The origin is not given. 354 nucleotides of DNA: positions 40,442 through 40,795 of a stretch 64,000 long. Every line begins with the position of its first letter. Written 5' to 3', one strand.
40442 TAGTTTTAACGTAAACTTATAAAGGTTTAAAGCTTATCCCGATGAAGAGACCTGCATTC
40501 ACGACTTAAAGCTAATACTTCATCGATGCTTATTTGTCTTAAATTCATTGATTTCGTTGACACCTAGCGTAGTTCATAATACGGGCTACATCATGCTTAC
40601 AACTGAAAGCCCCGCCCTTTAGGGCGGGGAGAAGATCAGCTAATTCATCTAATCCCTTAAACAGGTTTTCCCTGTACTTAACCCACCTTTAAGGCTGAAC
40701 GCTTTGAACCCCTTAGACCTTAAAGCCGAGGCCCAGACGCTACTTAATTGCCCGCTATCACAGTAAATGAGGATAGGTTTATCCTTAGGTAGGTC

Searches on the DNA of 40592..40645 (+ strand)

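Call 74: build_rna_model(alignment_id=A6, structure=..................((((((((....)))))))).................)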
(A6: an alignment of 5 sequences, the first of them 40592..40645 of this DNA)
Model R1 built from alignment A6 (5 sequences, 55 columns); structure: as given.
model positions 54; base pairs 8; branch points 0; effective number of sequences 5; information 0.853 bits per position. Calibrated on 0.2 Mb of random sequence (short: E-values are rough).
structure used (alignment columns):
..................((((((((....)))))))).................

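Call 75: search_with_rna_model(model_id=R1, source=window, max_evalue=10, filters=off, show_alignments=0)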
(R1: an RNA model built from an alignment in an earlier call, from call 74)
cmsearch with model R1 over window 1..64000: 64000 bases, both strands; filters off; matches with E-value up to 10: 13.
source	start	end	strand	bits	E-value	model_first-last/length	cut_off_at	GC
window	62767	62820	+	69.2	4.3e-13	1-54/54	no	0.46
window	40592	40645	+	63.7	7e-12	1-54/54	no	0.52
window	53846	53899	+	58.8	8.8e-11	1-54/54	no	0.54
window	55655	55707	-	57.4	1.8e-10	1-54/54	no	0.47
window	42156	42209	-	53.9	1.1e-09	1-54/54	no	0.59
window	47099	47141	-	14.2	0.8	1-54/54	no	0.42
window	40610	40630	-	13.9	0.93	18-38/54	no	0.76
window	62785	62805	-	13.9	0.93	18-38/54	no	0.76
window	59759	59815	-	11.8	2.8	1-54/54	no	0.33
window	37376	37426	-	11.3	3.6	1-54/54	no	0.41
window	2913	2947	-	10.4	5.7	1-54/54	no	0.23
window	51348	51395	+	10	7.3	1-54/54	no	0.29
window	42097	42149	-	9.6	8.8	1-54/54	no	0.55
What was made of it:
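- On GC-hairpin family (HgcC-like, Rfam RF00062 below threshold): It does not report either arm at E<=10 with filters off (call 75).
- The hairpin covariance model does not detect the arms (call 75).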

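Call 76: search_with_rna_model(model_id=R1, sources=[L003, L004, L005, L006, L007, L008, L009, L010, L011, L012, L013, L014, L015, L016, L017, L018, L019, L020, L021, L022, L023, L024, L025, L026, L027, L028, L029, L030, L031, L032, L033, L034, L035, L036, L037, L038, L039, L040, L083, L088, L089, L090, L091, L092, L093, L094, L095, L096, L097, L098, L099, L100], max_evalue=0.01)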
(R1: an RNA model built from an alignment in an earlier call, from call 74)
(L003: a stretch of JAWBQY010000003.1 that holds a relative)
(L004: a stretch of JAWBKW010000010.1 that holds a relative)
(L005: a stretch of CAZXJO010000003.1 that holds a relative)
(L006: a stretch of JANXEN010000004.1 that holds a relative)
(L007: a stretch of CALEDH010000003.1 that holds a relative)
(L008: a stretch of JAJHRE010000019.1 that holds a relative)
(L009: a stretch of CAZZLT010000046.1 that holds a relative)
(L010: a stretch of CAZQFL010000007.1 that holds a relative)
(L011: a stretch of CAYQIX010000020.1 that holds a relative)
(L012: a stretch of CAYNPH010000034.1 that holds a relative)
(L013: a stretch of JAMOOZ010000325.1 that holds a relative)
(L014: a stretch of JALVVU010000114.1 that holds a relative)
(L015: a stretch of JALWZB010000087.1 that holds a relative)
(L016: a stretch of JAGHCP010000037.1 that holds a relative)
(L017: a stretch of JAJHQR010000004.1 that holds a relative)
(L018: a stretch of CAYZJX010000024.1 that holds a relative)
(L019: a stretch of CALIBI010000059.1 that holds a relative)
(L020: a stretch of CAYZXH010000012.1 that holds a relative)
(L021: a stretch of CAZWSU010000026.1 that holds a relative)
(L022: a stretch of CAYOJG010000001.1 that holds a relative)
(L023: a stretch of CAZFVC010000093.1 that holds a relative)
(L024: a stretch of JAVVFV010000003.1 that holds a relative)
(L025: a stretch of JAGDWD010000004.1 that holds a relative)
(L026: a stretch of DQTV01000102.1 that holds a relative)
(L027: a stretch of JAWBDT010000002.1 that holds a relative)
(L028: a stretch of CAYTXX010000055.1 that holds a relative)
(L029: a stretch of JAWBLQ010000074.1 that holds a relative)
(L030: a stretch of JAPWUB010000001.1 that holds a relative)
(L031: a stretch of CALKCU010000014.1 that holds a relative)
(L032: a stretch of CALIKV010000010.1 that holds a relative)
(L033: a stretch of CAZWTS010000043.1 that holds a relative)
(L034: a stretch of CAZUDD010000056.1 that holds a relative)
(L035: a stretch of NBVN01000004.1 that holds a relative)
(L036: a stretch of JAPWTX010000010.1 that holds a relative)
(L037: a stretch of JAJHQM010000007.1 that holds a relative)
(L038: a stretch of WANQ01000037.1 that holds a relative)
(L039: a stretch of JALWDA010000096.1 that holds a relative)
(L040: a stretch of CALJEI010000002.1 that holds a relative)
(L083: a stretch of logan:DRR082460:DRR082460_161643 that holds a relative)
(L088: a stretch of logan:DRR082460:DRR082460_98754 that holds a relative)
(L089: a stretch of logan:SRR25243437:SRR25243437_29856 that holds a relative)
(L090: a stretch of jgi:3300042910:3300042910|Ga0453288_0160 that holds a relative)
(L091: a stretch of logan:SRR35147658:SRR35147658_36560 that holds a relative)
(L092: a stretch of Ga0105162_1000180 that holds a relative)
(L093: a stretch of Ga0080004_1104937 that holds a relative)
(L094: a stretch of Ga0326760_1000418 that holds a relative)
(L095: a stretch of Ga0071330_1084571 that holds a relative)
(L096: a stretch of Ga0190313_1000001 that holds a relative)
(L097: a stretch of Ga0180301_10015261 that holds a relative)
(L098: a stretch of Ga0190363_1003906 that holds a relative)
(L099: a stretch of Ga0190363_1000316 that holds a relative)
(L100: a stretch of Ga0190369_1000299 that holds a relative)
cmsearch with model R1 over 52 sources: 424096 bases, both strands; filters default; matches with E-value up to 0.01: 1.
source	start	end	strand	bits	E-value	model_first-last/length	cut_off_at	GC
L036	152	206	+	26.6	0.0094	1-54/54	no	0.6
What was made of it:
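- It has 5 copies in 64 kb, against 1 marginal hit in 424 kb of relatives (calls 75, 76).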
